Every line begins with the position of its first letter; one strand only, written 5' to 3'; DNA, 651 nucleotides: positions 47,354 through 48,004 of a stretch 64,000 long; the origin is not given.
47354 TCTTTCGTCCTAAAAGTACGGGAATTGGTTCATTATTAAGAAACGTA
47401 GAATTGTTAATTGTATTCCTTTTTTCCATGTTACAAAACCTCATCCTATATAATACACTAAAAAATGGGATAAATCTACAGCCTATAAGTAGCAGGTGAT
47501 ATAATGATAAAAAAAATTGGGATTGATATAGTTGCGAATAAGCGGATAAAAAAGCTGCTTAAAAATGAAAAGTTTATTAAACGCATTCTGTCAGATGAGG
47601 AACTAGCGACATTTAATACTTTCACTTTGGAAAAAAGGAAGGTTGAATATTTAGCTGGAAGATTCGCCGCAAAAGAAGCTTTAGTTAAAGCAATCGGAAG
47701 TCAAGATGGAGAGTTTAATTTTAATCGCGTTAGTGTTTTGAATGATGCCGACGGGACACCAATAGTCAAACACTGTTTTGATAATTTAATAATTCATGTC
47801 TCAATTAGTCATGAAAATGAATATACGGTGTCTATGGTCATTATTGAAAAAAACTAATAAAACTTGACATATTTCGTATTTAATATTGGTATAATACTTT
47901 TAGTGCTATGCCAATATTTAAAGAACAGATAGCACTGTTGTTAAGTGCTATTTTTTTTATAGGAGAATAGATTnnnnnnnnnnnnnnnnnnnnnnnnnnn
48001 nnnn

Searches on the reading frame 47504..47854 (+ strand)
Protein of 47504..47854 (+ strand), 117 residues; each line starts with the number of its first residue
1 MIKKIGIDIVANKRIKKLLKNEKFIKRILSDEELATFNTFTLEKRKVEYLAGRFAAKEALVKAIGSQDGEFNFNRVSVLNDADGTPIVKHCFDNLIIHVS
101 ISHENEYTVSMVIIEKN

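Call 7: search_protein_families(library=pfam, proteins=[window:47504-47854:+])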
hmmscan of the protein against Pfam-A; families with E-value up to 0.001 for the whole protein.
window:47504-47854:+ (117 aa): 2 families
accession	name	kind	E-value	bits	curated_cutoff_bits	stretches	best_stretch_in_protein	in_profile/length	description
PF01648.25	ACPS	-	5e-18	65.6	25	1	5-110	2-109/111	4'-phosphopantetheinyl transferase superfamily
PF17837.6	4PPT_N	-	1.9e-07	31.5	27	1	41-112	9-67/68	4'-phosphopantetheinyl transferase N-terminal domain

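Call 45: find_homologous_proteins(query=window:47504-47854:+, max_evalue=1e-10)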
Query window:47504-47854:+ (117 aa): 235 proteins with E <= 1e-10 among 450 candidates; the best 120 are listed.
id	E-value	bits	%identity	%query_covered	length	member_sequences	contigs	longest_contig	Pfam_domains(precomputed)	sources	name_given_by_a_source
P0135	1.8e-67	242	100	99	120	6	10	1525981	PF01648.26,PF17837.7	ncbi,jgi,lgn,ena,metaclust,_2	jgi:holo-[acyl-carrier protein] synthase|metaclust:\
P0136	5.2e-47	176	99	75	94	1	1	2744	PF01648.26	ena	-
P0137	3.4e-43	164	72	99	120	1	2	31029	PF01648.26,PF17837.7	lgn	-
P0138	4.4e-39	151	68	98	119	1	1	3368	PF01648.26,PF17837.7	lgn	-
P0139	1.0e-36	143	62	100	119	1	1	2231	PF01648.26,PF17837.7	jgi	jgi:holo-[acyl-carrier protein] synthase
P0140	6.7e-33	131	58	100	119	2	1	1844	PF01648.26,PF17837.7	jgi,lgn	jgi:holo-[acyl-carrier protein] synthase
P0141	7.5e-29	118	56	99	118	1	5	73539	PF01648.26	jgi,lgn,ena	jgi:holo-[acyl-carrier protein] synthase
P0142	1.8e-28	117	57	99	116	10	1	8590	PF01648.26,PF17837.7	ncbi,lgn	-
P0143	7.1e-28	115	56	99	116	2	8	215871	PF01648.26,PF17837.7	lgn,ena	-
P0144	1.2e-26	111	52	99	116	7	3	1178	PF01648.26,PF17837.7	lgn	-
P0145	9.7e-25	105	51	97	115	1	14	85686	PF01648.26,PF17837.7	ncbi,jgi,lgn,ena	jgi:holo-[acyl-carrier protein] synthase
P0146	4.6e-24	102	52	100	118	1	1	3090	PF01648.26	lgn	-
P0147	5.7e-24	102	51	98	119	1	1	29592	PF01648.26,PF17837.7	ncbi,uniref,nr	ncbi:holo-ACP synthase [Lottiidibacillus patelloidae]|uniref:Holo-[acyl-carrier-protein] synthase n=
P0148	8.2e-24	102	53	99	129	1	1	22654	PF01648.26,PF17837.7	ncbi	-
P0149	9.2e-24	101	49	97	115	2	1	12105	PF01648.26,PF17837.7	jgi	jgi:holo-[acyl-carrier protein] synthase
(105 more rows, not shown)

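Call 46: find_encoding_contigs(protein=P0138, flank=3000, max_places=4)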
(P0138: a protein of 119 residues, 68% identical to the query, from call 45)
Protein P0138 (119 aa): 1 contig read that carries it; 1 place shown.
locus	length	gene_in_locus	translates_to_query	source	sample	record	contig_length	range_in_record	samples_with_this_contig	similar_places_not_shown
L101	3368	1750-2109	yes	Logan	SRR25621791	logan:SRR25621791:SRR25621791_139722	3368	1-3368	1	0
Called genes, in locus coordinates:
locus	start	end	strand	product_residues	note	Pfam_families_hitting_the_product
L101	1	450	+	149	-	?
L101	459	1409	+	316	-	PF10298:WhiA_N, PF14527:LAGLIDADG_WhiA, PF02650:HTH_WhiA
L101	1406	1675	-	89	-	PF12844:HTH_19, PF13560:HTH_31, PF01381:HTH_3, PF13443:HTH_26 (weak)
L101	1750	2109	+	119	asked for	PF01648:ACPS, PF17837:4PPT_N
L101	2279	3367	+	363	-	?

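Call 47: find_encoding_contigs(protein=P0139, flank=3000, max_places=4)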
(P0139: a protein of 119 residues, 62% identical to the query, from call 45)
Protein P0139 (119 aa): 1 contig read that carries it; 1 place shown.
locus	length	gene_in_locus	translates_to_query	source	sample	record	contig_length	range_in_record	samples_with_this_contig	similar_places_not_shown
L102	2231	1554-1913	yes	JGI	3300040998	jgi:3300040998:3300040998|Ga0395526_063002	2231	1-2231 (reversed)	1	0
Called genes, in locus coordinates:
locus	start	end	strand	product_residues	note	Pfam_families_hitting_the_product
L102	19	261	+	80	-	PF07992:Pyr_redox_2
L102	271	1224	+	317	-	PF10298:WhiA_N, PF14527:LAGLIDADG_WhiA, PF02650:HTH_WhiA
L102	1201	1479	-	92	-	PF12844:HTH_19 (weak), PF13560:HTH_31 (weak), PF01381:HTH_3, PF13443:HTH_26 (weak)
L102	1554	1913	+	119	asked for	PF01648:ACPS, PF17837:4PPT_N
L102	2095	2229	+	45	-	?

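Call 48: find_encoding_contigs(protein=P0140, flank=3000, max_places=4)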
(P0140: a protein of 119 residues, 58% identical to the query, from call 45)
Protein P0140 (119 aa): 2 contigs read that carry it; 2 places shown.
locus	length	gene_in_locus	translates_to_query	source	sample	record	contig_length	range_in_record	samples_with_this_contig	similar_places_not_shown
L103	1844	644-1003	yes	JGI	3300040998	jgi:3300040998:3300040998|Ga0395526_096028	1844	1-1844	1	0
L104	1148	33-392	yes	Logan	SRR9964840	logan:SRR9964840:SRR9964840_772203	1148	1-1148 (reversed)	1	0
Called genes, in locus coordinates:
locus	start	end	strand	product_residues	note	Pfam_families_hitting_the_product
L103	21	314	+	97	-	PF02650:HTH_WhiA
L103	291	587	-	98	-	PF13560:HTH_31 (weak), PF12844:HTH_19 (weak), PF13443:HTH_26 (weak), PF01381:HTH_3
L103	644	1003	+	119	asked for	PF01648:ACPS, PF17837:4PPT_N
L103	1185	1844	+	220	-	?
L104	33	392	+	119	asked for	PF01648:ACPS, PF17837:4PPT_N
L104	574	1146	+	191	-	?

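Call 55: find_encoding_contigs(protein=P0141, flank=3500, max_places=6)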
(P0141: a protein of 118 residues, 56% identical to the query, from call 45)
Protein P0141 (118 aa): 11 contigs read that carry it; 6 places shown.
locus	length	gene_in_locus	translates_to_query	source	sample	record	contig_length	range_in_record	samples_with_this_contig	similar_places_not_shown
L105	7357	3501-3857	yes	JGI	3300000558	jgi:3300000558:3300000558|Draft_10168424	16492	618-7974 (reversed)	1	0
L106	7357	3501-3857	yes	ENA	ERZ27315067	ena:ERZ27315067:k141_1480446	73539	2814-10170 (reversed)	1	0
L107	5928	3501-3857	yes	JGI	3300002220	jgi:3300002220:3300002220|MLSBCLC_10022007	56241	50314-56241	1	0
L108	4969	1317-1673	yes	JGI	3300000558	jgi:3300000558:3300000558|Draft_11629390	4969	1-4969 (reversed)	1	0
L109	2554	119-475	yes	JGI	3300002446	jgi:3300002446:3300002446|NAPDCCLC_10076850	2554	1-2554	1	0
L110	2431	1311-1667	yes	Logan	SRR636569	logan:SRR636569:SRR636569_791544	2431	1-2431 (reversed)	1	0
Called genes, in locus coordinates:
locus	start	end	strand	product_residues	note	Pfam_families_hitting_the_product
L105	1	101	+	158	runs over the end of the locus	-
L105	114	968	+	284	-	PF01790:LGT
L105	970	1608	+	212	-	PF00702:Hydrolase, PF12710:HAD (weak), PF13419:HAD_2, PF13242:Hydrolase_like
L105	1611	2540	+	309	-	-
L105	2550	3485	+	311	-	PF10298:WhiA_N, PF14528:LAGLIDADG_3 (weak), PF14527:LAGLIDADG_WhiA, PF02650:HTH_WhiA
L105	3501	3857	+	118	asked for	PF01648:ACPS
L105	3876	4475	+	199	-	-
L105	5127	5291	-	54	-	-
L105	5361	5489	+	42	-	-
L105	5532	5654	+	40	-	-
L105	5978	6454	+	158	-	-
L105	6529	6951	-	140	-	PF10861:DUF2784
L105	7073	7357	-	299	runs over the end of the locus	?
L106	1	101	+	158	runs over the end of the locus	-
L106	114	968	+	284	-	PF01790:LGT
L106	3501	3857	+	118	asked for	PF01648:ACPS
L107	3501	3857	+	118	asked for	PF01648:ACPS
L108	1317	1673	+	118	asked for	PF01648:ACPS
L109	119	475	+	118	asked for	PF01648:ACPS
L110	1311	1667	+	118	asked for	PF01648:ACPS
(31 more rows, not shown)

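Call 56: find_encoding_contigs(protein=P0142, flank=3500, max_places=6)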
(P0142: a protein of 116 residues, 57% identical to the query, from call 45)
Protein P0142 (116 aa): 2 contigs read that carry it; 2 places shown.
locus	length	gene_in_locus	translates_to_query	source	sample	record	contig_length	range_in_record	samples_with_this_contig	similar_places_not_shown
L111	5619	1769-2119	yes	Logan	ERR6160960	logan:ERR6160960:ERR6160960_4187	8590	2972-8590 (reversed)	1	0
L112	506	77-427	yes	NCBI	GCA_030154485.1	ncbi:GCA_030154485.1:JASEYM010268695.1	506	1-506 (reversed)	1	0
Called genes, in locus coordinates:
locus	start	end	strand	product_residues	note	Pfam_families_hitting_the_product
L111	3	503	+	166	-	?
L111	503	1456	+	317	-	PF10298:WhiA_N (weak), PF14527:LAGLIDADG_WhiA, PF02650:HTH_WhiA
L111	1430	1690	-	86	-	PF12844:HTH_19, PF13560:HTH_31, PF01381:HTH_3, PF13443:HTH_26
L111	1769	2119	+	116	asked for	PF01648:ACPS, PF17837:4PPT_N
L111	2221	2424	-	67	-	PF04070:DUF378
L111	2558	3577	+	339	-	PF27667:YdcC (weak)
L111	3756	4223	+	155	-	PF13098:Thioredoxin_2 (weak)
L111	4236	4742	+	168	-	-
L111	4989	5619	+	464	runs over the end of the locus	PF09903:DUF2130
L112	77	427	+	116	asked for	PF01648:ACPS, PF17837:4PPT_N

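Call 57: find_encoding_contigs(protein=P0143, flank=3500, max_places=6)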
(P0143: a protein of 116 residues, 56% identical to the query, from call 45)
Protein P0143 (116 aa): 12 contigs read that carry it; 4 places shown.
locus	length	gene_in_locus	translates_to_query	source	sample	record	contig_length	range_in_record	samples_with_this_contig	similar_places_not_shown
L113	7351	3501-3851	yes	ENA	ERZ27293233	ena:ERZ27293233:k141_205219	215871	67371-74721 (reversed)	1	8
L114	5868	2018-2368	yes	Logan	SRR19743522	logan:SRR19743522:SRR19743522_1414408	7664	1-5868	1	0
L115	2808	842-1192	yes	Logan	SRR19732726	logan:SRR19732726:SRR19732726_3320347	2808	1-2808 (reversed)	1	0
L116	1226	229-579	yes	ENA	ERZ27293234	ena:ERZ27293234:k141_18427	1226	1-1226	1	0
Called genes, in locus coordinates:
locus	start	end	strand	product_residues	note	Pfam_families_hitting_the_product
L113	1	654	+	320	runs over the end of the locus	PF01790:LGT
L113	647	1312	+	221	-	PF00702:Hydrolase, PF13419:HAD_2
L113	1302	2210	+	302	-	PF00890:FAD_binding_2, PF01266:DAO (weak), PF01946:Thi4 (weak), PF03486:HI0933_like (weak), PF07992:Pyr_redox_2, PF12831:FAD_oxidored (weak), PF13450:NAD_binding_8, PF13738:Pyr_redox_3, +4 more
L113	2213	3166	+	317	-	PF14527:LAGLIDADG_WhiA, PF02650:HTH_WhiA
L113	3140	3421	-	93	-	PF13560:HTH_31, PF12844:HTH_19, PF01381:HTH_3, PF13443:HTH_26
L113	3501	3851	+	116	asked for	PF01648:ACPS, PF17837:4PPT_N (faint)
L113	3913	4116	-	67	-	PF04070:DUF378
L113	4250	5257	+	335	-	PF27667:YdcC, PF03548:LolA (weak)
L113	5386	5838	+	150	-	-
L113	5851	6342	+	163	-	-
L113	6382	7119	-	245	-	PF02463:SMC_N (weak), PF00005:ABC_tran, PF13304:AAA_21 (faint)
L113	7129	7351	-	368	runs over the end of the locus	PF00528:BPD_transp_1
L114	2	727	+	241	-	?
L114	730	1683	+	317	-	PF14527:LAGLIDADG_WhiA, PF02650:HTH_WhiA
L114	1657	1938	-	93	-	PF13560:HTH_31, PF12844:HTH_19, PF01381:HTH_3, PF13443:HTH_26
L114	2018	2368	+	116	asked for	PF01648:ACPS, PF17837:4PPT_N (faint)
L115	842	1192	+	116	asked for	PF01648:ACPS, PF17837:4PPT_N (faint)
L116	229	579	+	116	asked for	PF01648:ACPS, PF17837:4PPT_N (faint)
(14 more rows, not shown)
